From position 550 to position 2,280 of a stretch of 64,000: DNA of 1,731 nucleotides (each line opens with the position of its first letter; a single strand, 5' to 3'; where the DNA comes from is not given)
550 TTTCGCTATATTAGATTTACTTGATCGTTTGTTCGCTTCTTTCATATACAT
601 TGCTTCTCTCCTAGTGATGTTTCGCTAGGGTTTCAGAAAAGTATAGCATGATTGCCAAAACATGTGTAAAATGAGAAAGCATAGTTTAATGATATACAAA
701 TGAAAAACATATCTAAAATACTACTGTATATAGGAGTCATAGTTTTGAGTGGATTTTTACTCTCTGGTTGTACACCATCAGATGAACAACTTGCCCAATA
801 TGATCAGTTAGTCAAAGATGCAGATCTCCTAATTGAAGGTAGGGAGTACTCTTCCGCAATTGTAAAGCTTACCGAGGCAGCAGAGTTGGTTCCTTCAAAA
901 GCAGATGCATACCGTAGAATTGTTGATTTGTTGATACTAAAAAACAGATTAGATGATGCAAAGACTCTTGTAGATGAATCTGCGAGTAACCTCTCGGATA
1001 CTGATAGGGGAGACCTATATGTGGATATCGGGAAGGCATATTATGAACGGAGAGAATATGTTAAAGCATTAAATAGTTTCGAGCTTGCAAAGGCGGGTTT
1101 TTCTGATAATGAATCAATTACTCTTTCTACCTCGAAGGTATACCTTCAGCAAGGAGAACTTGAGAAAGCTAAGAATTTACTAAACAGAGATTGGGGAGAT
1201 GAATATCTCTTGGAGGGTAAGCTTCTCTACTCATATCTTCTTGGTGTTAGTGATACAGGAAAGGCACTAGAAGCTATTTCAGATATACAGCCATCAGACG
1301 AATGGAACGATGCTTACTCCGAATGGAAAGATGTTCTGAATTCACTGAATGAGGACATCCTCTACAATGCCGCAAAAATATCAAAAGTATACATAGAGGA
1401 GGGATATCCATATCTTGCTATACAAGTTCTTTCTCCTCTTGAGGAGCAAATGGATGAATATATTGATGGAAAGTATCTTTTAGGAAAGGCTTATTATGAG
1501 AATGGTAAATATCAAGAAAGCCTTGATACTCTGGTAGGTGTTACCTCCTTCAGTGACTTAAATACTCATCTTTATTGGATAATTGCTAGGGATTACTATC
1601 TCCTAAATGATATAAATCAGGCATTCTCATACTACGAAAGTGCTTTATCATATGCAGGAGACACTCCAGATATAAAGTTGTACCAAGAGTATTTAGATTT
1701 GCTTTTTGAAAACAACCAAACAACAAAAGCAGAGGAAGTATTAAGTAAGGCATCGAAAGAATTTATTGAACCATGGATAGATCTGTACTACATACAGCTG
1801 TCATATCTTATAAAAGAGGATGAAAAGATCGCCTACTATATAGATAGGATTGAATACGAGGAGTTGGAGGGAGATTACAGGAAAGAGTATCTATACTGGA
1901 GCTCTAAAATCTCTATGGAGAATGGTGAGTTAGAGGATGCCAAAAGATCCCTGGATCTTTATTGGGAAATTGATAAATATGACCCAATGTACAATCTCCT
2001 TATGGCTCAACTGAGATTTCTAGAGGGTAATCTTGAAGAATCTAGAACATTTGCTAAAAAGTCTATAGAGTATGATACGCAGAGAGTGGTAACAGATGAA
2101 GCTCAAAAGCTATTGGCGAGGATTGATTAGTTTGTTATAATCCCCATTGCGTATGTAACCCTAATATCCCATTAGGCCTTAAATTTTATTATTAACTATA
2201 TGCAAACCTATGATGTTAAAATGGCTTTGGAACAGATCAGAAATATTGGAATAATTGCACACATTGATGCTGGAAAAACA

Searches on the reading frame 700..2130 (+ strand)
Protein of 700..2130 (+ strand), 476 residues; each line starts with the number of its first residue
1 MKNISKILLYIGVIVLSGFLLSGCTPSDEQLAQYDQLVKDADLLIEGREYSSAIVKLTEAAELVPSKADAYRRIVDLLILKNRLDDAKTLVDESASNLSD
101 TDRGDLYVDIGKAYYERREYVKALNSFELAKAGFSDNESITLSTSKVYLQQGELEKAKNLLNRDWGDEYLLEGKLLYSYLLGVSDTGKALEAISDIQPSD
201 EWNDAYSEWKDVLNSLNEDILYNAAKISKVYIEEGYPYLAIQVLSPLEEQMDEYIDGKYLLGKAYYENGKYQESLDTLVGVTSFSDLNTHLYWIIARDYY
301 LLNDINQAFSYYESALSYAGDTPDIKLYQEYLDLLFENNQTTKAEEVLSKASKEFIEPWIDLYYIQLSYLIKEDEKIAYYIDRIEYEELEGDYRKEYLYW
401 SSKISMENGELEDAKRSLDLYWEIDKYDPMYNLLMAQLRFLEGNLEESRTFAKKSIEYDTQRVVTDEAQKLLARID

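Call 23: search_protein_families(library=pfam, proteins=[window:700-2130:+], max_evalue=0.01)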
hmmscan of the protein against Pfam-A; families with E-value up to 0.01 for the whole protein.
window:700-2130:+ (476 aa): 15 families
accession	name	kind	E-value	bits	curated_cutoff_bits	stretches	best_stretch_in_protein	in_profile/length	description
PF14559.12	TPR_19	-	4.3e-23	81.9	25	2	303-354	5-54/68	Tetratricopeptide repeat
PF07719.23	TPR_2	-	1.2e-12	47.3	27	0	258-276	4-22/34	Tetratricopeptide repeat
PF25058.1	ARM_TT21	-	3.8e-08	33.9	27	1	48-162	21-118/155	Tetratricopeptide repeat protein 21 ARM repeat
PF13432.12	TPR_16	-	4.3e-08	33.9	32.7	0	41-87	4-50/65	Tetratricopeptide repeat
PF13428.12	TPR_14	-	2.2e-07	31.3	23.5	0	327-359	3-36/44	Tetratricopeptide repeat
PF13424.12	TPR_12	-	5e-07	30.3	30.1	0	295-319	9-33/77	Tetratricopeptide repeat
PF12895.13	ANAPC3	-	5.9e-06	26.9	27.2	0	227-279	29-80/82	Anaphase-promoting complex, cyclosome, subunit 3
PF00515.34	TPR_1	-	2.5e-05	24.3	27.8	0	258-276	4-22/34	Tetratricopeptide repeat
PF13181.12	TPR_8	-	8.2e-05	22.9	25.7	0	291-320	3-32/34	Tetratricopeptide repeat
PF25068.1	ARM_TT21_4th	-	0.00069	20.3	30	0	306-354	16-61/153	Tetratricopeptide repeat protein 21 forth ARM domain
PF24892.1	UTP6_C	-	0.00083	19.7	27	1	326-382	64-118/261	U3 small nucleolar RNA-associated protein 6 C-terminal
PF13174.12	TPR_6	-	0.0022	19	26.3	0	259-278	4-23/33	Tetratricopeptide repeat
PF13414.12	TPR_11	-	0.0039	17.3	26.8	0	43-72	3-32/42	TPR repeat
PF25064.1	ARM_TT21_5th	-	0.0052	17.5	27.8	0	41-131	8-99/117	TT21 fifth ARM repeats domain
PF17874.7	TPR_MalT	-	0.0075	16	45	0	302-351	90-148/336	MalT-like TPR region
